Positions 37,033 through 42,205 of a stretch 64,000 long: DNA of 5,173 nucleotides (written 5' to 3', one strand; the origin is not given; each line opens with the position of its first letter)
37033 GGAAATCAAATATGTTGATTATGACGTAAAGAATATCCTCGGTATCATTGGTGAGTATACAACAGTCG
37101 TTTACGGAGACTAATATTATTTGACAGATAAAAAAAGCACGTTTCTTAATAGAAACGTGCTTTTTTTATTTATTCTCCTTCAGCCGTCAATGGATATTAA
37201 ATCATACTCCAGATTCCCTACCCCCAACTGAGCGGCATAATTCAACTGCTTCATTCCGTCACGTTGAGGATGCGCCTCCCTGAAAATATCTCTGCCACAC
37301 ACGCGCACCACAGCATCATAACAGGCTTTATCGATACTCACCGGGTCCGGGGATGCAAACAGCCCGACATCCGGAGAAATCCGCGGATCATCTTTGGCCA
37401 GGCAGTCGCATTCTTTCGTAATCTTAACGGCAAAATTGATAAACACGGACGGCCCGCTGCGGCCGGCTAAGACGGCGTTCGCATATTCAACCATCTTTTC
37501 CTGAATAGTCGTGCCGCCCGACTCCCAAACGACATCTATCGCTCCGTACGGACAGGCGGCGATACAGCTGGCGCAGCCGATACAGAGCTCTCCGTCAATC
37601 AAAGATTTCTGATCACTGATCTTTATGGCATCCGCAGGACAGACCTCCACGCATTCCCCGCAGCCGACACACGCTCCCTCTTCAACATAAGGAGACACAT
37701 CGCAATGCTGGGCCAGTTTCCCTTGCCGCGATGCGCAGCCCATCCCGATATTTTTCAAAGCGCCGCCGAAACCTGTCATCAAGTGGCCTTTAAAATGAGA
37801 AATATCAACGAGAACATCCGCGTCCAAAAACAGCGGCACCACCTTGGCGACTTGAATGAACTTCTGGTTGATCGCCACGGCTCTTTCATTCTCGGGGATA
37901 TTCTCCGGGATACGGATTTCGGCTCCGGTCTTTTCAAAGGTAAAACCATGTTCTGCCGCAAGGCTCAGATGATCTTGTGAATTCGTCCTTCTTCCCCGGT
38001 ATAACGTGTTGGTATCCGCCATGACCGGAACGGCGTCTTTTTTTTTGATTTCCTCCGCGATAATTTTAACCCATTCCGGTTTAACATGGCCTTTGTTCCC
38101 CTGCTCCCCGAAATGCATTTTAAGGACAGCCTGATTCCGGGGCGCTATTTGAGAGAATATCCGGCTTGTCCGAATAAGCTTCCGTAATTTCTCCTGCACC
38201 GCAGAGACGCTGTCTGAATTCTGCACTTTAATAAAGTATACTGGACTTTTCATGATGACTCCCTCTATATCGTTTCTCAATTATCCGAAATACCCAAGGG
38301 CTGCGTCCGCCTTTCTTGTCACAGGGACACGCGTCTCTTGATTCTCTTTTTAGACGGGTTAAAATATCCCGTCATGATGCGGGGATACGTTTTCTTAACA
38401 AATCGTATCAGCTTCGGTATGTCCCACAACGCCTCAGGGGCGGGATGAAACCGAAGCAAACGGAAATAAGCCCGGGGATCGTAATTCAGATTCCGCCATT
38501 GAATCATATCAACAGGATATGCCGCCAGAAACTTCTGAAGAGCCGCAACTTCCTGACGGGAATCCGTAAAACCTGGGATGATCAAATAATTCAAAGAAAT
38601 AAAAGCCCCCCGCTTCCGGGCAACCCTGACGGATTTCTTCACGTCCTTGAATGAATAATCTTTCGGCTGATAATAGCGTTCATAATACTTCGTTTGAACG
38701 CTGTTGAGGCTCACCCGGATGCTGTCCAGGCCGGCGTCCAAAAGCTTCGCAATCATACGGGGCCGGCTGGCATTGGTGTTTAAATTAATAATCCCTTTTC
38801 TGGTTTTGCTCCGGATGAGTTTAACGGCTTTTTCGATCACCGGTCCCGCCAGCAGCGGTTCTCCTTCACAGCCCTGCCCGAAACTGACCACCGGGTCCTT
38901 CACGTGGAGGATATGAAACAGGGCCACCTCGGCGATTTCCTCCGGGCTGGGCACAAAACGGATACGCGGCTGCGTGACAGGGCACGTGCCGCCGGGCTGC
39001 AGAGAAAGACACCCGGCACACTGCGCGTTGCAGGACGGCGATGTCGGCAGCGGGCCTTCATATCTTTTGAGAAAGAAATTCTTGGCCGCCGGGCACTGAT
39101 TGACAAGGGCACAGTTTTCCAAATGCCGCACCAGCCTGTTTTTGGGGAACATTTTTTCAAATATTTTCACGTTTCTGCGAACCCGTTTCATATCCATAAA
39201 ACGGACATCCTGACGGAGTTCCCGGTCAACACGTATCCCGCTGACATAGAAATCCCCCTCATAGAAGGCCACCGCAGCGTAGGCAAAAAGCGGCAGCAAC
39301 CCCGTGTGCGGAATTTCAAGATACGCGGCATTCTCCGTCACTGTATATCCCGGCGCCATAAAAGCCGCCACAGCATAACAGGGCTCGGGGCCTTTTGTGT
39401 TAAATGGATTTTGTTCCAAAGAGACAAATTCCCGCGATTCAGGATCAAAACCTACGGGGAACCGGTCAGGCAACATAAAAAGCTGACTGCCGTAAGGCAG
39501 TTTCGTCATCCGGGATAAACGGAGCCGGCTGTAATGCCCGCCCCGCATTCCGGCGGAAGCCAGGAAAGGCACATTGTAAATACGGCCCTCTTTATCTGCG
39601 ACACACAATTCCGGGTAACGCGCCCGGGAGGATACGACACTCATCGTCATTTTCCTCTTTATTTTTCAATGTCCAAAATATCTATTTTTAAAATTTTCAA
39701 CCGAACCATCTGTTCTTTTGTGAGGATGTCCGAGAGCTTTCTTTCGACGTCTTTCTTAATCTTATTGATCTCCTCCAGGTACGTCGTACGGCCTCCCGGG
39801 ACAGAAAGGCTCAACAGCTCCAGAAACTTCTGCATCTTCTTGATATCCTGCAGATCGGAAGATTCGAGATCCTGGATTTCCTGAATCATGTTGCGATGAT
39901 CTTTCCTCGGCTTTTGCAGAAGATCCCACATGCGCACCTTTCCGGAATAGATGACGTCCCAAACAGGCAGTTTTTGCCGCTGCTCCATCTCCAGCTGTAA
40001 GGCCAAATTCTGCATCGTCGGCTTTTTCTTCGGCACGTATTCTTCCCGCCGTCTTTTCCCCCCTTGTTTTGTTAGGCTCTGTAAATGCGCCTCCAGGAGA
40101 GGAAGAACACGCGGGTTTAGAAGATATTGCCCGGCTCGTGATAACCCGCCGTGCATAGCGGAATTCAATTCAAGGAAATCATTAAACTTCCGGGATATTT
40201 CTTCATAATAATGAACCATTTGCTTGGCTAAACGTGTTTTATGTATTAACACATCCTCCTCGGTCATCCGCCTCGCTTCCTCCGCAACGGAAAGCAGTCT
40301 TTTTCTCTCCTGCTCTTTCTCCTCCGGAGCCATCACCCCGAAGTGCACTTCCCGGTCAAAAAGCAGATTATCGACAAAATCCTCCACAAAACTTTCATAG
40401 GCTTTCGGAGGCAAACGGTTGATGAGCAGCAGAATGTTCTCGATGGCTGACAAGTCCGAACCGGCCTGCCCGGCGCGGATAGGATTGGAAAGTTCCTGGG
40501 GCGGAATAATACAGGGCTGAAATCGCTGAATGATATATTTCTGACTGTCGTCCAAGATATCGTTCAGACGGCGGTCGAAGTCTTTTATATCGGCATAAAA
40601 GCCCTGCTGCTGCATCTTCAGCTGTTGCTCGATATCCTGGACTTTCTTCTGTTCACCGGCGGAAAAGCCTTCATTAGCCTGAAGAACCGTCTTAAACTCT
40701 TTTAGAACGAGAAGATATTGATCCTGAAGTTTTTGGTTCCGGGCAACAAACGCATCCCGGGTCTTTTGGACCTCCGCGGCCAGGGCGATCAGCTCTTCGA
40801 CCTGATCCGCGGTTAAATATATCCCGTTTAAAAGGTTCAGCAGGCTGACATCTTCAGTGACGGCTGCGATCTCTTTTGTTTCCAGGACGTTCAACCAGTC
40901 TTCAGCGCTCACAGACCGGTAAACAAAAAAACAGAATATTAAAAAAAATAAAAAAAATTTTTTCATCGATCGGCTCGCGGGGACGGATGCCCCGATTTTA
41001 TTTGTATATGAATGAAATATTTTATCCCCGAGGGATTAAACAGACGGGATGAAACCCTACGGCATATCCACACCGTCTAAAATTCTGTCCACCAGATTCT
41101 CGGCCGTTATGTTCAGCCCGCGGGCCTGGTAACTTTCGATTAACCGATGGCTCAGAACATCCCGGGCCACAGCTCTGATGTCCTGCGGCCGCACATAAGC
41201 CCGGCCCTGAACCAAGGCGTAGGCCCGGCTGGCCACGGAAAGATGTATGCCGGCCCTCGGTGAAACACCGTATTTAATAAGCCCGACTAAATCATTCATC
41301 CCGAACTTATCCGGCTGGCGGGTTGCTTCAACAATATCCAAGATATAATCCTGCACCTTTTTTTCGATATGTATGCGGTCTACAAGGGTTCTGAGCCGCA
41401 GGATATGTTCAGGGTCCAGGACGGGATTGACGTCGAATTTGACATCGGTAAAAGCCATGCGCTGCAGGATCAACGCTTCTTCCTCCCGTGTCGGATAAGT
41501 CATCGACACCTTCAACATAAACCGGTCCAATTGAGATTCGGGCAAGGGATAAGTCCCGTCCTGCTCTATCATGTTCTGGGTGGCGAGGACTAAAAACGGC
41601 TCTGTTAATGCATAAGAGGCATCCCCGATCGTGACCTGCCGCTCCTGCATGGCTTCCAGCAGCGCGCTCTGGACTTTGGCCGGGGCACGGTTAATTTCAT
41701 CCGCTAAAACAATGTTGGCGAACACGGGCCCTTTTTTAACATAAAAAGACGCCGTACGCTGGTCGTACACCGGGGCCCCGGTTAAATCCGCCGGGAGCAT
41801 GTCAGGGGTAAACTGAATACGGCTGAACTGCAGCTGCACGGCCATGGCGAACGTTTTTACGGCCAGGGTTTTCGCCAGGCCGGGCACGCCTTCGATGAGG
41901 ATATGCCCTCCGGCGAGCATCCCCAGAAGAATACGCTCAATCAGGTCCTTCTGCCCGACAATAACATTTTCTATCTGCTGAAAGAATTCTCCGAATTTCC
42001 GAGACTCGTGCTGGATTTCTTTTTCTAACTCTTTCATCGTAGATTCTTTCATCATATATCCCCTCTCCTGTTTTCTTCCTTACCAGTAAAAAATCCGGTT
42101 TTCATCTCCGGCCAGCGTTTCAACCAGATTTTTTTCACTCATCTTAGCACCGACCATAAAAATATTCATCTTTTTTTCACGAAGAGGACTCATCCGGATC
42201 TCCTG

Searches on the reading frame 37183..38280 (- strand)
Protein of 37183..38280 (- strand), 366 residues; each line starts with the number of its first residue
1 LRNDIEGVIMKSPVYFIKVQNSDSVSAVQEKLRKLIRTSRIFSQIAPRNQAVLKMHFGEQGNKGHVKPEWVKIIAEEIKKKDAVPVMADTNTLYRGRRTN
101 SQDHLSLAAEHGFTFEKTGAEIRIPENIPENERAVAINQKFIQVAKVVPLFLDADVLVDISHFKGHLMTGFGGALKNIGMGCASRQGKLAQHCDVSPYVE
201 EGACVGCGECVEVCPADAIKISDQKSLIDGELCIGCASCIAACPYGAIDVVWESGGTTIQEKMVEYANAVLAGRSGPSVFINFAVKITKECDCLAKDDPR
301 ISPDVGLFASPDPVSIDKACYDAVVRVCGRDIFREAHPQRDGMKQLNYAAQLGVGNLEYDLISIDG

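Call 50: search_protein_families(library=pfam, proteins=[window:37183-38280:-], max_evalue=0.00001)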
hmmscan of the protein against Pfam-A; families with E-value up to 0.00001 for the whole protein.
window:37183-38280:- (366 aa): 12 families
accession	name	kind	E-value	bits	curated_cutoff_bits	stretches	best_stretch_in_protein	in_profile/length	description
PF04015.17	DUF362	-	6.5e-40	137.8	24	1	52-322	2-200/200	Domain of unknown function (DUF362)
PF00037.32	Fer4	-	3e-14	52.6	21.1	2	197-220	1-24/24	4Fe-4S binding domain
PF12837.12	Fer4_6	-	3.8e-13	49.1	25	2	197-219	2-24/24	4Fe-4S binding domain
PF14697.11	Fer4_21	-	3.7e-12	46.6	35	1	199-249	3-58/59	4Fe-4S dicluster domain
PF12838.12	Fer4_7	-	7.5e-12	46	27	1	204-247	2-52/52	4Fe-4S dicluster domain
PF13237.11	Fer4_10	-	9.7e-12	45.1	25.5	1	198-244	3-53/53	4Fe-4S dicluster domain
PF13187.11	Fer4_9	-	5.6e-10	39.5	27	1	203-248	1-52/52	4Fe-4S dicluster domain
PF12797.12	Fer4_2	-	7.5e-10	38.6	24.5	0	197-216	3-22/22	4Fe-4S binding domain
PF13484.11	Fer4_16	-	4.5e-09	37.4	30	0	204-222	2-20/66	4Fe-4S double cluster binding domain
PF25160.1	LdpA_Fe-S-bd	-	8.1e-09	35.6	27.6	1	210-250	9-45/49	LdpA Fe-S cluster-binding domain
PF12800.12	Fer4_4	-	2.8e-07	30.7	24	0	231-246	2-17/17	4Fe-4S binding domain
PF12798.12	Fer4_3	-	8.4e-06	26.7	27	0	204-218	1-15/15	4Fe-4S binding domain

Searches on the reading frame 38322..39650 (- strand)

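Call 50: search_protein_families(library=pfam, proteins=[window:38322-39650:-], max_evalue=0.00001)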
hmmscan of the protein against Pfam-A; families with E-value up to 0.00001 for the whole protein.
window:38322-39650:- (443 aa): 1 family
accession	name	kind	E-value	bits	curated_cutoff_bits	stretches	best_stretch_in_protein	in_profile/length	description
PF04055.27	Radical_SAM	-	4.3e-16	60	29.5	1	202-368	2-162/166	Radical SAM superfamily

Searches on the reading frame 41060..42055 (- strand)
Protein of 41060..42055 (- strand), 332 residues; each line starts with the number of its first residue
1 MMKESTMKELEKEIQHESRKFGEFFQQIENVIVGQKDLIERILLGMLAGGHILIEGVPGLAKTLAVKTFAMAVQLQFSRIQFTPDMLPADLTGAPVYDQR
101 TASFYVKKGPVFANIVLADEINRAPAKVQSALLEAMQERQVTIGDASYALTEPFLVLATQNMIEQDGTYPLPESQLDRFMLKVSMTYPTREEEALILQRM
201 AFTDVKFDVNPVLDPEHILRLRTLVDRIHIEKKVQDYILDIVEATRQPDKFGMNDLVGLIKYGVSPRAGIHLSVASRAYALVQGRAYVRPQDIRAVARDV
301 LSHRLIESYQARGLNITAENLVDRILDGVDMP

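Call 51: search_protein_families(library=pfam, proteins=[window:41060-42055:-], max_evalue=0.00001)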
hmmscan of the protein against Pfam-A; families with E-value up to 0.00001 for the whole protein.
window:41060-42055:- (332 aa): 5 families
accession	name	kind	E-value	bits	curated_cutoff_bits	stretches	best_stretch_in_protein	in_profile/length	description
PF07726.17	AAA_3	-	4e-63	211.6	27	1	51-181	1-131/131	ATPase family associated with various cellular activities (AAA)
PF17863.7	AAA_lid_2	-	3.8e-18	65.4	22.7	1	260-324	9-73/74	AAA lid domain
PF20030.5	bpMoxR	-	3.5e-12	46.3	27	1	23-192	5-173/205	MoxR domain in the MoxR-vWA-beta-propeller ternary systems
PF07728.20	AAA_5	-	7.5e-11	42.6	22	1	51-171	1-131/139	AAA domain (dynein-related subfamily)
PF00493.29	MCM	-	1.2e-06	28.2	23.3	1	50-161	58-172/224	MCM P-loop domain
